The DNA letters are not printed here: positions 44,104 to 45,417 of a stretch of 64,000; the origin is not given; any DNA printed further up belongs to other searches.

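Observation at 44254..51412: T9SS core / gliding locus: two tandem PorP/SprF paralogs immediately upstream of gldK-gldL-gldM-gldN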

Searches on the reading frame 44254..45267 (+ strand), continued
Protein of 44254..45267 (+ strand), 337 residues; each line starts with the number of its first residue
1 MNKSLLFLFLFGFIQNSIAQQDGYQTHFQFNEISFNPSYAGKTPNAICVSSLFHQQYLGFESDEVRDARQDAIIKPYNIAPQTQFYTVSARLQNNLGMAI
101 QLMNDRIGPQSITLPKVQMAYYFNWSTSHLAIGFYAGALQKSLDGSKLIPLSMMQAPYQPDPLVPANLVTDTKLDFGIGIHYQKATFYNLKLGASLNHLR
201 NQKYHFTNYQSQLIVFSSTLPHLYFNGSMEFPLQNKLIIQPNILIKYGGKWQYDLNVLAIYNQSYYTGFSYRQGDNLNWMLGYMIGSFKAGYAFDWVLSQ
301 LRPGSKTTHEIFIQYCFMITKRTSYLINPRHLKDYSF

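Call 26: find_encoding_contigs(protein=P0015, flank=10000, max_places=1)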
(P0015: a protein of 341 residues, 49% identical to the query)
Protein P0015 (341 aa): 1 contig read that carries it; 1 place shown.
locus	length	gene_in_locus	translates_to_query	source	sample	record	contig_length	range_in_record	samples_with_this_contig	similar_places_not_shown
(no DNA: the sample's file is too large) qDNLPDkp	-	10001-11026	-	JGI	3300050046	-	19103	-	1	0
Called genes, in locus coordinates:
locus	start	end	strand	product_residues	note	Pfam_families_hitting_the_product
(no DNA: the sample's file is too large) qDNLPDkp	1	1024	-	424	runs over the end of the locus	PF01553:Acyltransferase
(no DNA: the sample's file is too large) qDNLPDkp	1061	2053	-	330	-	PF01207:Dus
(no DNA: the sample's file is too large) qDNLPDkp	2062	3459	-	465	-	PF00753:Lactamase_B, PF00581:Rhodanese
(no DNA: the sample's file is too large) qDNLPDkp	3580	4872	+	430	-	PF00579:tRNA-synt_1b, PF22421:SYY_C-terminal, PF01479:S4 (weak)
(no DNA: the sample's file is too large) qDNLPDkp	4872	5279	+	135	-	PF02310:B12-binding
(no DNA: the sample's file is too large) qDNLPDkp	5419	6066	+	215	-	PF02666:PS_Dcarbxylase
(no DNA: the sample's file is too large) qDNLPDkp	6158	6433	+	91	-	-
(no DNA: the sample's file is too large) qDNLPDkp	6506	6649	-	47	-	-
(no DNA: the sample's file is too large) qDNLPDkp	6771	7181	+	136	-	PF03544:TonB_C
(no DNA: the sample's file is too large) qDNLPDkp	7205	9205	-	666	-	PF02922:CBM_48, PF00128:Alpha-amylase, PF02806:Alpha-amylase_C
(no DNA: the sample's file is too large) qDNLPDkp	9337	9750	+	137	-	PF06491:Disulph_isomer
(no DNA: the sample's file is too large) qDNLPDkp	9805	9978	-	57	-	-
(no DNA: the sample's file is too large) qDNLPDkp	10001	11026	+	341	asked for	PF11751:PorP_SprF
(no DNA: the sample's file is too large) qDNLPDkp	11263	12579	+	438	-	PF03781:FGE-sulfatase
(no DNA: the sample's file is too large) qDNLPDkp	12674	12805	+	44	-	?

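Call 67: search_protein_representatives(alignment_id=A1)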
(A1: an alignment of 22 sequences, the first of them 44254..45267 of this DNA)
Query: 22 sequences, 339 profile positions. Proteins with E-value up to 0.001 (for the whole library): 6651; up to 1e-10: 2980; up to 1e-30: 186. The best 150 are listed.
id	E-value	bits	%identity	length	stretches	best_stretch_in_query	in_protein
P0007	2.8e-161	552.9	-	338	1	1-337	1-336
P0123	1.3e-78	281.0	-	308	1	33-336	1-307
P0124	2.2e-77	277.0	-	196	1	143-337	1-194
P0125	4.8e-77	275.9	-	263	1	141-337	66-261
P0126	7.4e-61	222.7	-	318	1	1-334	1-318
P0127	1.0e-58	215.7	-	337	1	2-336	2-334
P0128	4.1e-57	210.4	-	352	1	9-336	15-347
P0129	4.6e-56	206.9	-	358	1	3-325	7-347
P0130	2.0e-54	201.5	-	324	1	1-318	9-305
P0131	4.5e-54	200.4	-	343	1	1-335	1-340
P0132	4.7e-54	200.3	-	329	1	1-325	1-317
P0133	8.3e-54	199.5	-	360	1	15-336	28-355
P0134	2.4e-53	198.0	-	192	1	1-119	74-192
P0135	1.1e-51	192.5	-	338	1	3-333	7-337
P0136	1.8e-51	191.8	-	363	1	10-335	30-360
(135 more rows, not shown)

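Call 85: predict_structure(alignment_id=A1)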
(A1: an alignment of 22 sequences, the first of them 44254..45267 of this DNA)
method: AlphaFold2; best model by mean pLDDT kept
length: 337 residues; sequences in the alignment: 22
mean_pLDDT: 78.4   pTM: 0.73
mean pLDDT of the five models: 78.4, 77.9, 77.4, 75.4, 74.3
residues with pLDDT >= 90: 97; 70-90: 163; 50-70: 33; < 50: 44
segments of 3 or more residues with pLDDT < 50: 11-26, 28-32, 298-301, 323-337
pLDDT, mean of each block of 10 residues (from residue 1): 51 37 43 68 87 74 75 78 88 90 87 93 94 95 84 69 86 95 92 91 91 90 89 87 83 86 87 76 85 67 62 84 47 42
secondary structure, 60 per line:
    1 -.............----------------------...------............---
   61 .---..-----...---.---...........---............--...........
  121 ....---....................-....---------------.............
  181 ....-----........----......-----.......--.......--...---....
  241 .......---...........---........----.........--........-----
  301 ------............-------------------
elements in order: H2-14 E46-57 E72-74 E82-92 E96-107 E110-124 E128-144 H149-152 E168-184 E190-197 E202-207 E213-219 E222-228 E231-233 E237-247 E251-261 E265-272 E277-285 E288-295 E307-318
